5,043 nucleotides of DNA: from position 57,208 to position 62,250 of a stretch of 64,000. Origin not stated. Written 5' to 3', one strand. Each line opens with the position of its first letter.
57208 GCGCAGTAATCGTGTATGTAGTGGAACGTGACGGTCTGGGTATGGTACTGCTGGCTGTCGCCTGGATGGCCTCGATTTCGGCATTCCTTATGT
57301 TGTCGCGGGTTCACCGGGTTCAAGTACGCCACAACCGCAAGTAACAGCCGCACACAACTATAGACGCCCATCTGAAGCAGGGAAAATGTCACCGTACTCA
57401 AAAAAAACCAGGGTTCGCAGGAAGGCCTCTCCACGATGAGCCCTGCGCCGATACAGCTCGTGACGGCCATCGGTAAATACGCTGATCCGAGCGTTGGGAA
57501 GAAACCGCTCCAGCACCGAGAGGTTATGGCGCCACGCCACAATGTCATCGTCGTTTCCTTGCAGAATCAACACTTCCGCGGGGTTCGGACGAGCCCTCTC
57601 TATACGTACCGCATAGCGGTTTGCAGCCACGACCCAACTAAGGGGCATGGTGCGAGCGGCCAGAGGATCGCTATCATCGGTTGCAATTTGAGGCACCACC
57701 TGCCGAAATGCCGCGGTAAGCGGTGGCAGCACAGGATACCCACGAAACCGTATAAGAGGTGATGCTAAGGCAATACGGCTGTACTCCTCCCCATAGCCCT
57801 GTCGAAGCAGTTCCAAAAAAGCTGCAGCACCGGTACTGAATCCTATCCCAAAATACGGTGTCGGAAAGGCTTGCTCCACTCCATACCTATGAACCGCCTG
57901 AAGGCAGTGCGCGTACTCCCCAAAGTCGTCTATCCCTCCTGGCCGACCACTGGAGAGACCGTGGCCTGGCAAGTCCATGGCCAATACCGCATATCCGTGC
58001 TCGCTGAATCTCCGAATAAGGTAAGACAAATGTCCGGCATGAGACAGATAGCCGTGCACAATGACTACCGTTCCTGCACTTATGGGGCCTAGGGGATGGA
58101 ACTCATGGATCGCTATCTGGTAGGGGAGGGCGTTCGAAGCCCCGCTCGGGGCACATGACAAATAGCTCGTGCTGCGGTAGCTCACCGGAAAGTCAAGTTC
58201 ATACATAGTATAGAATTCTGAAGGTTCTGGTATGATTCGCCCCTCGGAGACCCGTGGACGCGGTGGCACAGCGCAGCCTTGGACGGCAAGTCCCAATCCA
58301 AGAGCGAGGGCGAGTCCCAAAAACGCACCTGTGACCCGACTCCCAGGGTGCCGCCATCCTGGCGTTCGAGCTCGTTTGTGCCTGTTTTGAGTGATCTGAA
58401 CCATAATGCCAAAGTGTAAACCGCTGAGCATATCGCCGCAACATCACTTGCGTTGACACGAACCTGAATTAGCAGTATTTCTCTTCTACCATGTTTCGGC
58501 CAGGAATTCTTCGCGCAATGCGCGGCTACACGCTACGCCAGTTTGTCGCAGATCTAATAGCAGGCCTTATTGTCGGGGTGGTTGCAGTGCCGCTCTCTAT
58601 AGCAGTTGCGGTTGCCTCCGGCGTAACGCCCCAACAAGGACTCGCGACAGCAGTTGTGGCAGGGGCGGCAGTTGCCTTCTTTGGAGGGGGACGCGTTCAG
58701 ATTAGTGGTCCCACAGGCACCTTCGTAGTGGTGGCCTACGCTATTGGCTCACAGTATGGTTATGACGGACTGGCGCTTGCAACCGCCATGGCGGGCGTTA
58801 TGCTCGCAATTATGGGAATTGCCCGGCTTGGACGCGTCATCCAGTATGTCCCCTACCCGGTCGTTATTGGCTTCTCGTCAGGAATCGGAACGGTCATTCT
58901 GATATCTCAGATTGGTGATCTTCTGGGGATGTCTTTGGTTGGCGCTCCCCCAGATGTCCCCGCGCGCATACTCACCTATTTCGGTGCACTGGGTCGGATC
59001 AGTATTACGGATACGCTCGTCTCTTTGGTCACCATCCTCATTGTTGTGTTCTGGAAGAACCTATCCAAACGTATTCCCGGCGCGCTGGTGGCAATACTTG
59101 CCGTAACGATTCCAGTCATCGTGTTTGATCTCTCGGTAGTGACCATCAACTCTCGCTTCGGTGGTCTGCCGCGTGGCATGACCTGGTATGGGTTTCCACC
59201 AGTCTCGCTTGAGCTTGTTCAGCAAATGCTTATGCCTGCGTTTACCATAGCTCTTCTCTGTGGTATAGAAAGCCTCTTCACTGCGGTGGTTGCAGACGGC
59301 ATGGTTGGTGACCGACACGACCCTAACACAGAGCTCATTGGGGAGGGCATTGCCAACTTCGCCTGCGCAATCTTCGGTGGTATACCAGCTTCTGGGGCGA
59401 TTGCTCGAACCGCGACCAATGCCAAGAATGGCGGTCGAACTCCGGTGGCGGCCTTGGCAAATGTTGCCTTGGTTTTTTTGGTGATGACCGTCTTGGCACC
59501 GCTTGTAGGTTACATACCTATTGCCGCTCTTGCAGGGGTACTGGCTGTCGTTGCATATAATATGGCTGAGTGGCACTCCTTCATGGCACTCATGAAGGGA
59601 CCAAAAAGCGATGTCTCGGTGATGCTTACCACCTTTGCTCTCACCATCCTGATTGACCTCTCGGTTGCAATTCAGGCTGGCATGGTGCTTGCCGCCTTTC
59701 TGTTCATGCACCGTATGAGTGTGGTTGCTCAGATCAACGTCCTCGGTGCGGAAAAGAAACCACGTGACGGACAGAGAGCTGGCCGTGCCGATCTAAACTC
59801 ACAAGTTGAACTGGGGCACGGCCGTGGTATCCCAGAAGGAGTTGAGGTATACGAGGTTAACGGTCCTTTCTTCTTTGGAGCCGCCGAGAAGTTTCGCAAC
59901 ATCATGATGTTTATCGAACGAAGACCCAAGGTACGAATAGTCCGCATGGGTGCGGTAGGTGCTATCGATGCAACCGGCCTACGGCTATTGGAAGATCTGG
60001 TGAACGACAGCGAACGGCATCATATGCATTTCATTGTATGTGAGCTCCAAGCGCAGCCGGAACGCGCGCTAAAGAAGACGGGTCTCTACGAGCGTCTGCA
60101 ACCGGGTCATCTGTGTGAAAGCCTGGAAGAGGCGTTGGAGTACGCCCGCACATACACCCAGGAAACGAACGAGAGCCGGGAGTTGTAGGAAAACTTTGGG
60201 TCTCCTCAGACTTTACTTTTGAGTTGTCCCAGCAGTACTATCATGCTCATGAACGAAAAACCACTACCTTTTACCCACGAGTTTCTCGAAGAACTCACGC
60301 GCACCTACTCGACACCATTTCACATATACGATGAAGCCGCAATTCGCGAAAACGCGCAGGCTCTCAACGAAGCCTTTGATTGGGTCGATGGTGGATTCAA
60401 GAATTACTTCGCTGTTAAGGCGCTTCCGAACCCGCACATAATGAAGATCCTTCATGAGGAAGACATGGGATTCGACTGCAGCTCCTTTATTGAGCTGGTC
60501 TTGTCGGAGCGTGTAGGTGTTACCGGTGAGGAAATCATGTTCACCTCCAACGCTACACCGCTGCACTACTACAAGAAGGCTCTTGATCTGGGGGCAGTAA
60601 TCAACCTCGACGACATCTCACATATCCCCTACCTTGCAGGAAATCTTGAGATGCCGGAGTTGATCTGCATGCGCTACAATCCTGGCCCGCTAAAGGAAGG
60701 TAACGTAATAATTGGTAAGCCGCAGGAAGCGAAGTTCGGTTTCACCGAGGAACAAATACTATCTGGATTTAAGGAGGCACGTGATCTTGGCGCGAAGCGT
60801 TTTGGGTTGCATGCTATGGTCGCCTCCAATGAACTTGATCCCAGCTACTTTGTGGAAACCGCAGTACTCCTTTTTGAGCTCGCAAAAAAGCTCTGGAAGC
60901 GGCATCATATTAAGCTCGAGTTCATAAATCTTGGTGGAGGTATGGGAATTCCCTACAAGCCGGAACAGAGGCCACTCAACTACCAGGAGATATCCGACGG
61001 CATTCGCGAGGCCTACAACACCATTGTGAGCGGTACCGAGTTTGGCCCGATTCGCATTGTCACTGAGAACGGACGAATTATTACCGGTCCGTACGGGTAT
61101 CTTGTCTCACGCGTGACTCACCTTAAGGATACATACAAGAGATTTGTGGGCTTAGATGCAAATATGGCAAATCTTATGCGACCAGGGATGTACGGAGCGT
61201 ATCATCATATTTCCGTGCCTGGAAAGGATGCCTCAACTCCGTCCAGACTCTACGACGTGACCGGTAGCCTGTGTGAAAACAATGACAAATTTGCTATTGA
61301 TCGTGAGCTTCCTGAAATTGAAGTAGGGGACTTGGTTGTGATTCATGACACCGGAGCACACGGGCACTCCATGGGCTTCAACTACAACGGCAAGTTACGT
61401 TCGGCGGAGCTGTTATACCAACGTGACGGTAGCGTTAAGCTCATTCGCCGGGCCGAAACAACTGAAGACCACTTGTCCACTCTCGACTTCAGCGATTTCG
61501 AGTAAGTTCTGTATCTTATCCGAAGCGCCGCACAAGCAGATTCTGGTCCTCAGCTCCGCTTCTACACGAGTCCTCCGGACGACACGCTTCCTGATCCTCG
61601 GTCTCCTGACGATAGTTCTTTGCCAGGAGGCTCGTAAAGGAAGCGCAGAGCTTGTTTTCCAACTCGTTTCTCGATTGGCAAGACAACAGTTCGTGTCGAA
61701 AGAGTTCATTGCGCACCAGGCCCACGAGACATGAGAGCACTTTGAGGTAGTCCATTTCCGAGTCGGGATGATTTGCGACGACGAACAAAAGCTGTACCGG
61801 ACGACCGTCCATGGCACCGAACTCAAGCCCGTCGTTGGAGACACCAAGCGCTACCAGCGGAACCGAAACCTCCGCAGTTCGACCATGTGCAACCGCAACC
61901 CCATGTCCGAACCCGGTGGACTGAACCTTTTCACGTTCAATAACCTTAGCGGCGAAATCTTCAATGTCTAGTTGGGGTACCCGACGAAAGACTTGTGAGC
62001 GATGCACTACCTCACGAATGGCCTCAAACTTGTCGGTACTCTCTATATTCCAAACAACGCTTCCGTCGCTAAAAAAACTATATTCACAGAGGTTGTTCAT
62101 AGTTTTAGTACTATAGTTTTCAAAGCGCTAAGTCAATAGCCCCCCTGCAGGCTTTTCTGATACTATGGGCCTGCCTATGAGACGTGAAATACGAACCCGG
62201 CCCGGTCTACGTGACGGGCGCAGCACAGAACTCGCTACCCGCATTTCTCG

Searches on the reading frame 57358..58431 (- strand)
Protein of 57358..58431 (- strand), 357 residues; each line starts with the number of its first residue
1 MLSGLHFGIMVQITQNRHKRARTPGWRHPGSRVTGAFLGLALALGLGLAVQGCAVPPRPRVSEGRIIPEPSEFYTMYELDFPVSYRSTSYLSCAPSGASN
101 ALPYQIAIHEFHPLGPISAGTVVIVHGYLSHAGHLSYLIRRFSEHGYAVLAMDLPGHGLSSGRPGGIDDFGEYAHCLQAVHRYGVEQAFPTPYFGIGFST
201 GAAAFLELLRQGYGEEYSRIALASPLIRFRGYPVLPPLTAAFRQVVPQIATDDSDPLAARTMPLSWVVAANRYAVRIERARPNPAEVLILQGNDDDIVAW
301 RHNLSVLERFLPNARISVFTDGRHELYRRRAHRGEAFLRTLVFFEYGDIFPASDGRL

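Call 32: search_protein_families(library=pfam, proteins=[window:57358-58431:-], max_evalue=0.01)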
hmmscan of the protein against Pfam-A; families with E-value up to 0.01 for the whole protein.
window:57358-58431:- (357 aa): 3 families
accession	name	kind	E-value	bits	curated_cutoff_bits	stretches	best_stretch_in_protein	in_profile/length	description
PF12146.15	Hydrolase_4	-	2.7e-26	92.8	27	1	120-249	5-133/239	Serine aminopeptidase, S33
PF00561.26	Abhydrolase_1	-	3.4e-11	43.7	25.8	1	121-202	2-80/245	alpha/beta hydrolase fold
PF12697.13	Abhydrolase_6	-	7.5e-11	43.5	26.3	1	122-324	1-204/217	Alpha/beta hydrolase family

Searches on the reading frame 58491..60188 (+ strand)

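Call 32: search_protein_families(library=pfam, proteins=[window:58491-60188:+], max_evalue=0.01)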
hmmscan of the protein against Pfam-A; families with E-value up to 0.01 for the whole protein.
window:58491-60188:+ (565 aa): 2 families
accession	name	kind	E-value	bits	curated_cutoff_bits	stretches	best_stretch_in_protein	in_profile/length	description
PF00916.26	Sulfate_transp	-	3.8e-75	253.5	23.2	1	18-381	1-380/380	Sulfate permease family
PF01740.26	STAS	-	9.8e-13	48.2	22.6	1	449-548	8-106/106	STAS domain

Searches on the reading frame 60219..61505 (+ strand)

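Call 25: search_protein_families(library=pfam, proteins=[window:60219-61505:+], max_evalue=0.001)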
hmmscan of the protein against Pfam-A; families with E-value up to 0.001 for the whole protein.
window:60219-61505:+ (428 aa): 2 families
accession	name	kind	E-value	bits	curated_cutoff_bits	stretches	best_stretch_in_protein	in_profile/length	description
PF02784.22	Orn_Arg_deC_N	-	3.7e-26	92.4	23.4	1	41-289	3-246/247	Pyridoxal-dependent decarboxylase, pyridoxal binding domain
PF00278.28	Orn_DAP_Arg_deC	-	5.4e-21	75.1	23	1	223-379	5-95/95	Pyridoxal-dependent decarboxylase, C-terminal sheet domain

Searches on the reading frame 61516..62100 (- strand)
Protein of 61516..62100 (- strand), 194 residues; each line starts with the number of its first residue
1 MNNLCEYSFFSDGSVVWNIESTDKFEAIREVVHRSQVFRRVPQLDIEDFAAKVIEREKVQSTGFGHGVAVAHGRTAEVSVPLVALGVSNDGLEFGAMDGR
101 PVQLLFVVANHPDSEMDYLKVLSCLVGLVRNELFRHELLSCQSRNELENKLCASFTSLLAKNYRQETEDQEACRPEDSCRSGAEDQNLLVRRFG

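Call 25: search_protein_families(library=pfam, proteins=[window:61516-62100:-], max_evalue=0.001)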
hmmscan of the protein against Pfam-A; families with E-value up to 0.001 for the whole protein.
window:61516-62100:- (194 aa): 1 family
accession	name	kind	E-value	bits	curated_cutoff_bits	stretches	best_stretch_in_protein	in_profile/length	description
PF00359.27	PTS_EIIA_2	-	3.2e-21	76.3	27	1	9-147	2-137/144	Phosphoenolpyruvate-dependent sugar phosphotransferase system, EIIA 2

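Call 67: search_protein_families(library=ncbifam, proteins=[window:61516-62100:-], max_evalue=0.00001)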
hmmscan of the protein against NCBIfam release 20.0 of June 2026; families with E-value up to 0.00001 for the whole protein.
window:61516-62100:- (194 aa): 5 families
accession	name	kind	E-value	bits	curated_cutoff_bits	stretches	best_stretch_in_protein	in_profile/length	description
TIGR00848.1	fruA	subfamily_domain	2.4e-20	72.7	103.5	1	12-138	4-129/129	fructose PTS transporter subunit IIA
NF007389.0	PRK09913.1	equivalog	3.9e-13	49.6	151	1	44-128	36-120/148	PTS fructose transporter subunit IIA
TIGR01419.1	nitro_reg_IIA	equivalog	2.7e-11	43.5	138.7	1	47-147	41-139/145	PTS IIA-like nitrogen regulatory protein PtsN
NF007293.0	PRK09765.1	equivalog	2.8e-11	42.6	763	1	15-154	13-152/639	PTS 2-O-a-mannosyl-D-glycerate transporter subunit IIABC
NF008145.0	PRK10896.1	equivalog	3.9e-10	39.7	221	1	52-148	53-150/161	PTS IIA-like nitrogen regulatory protein PtsN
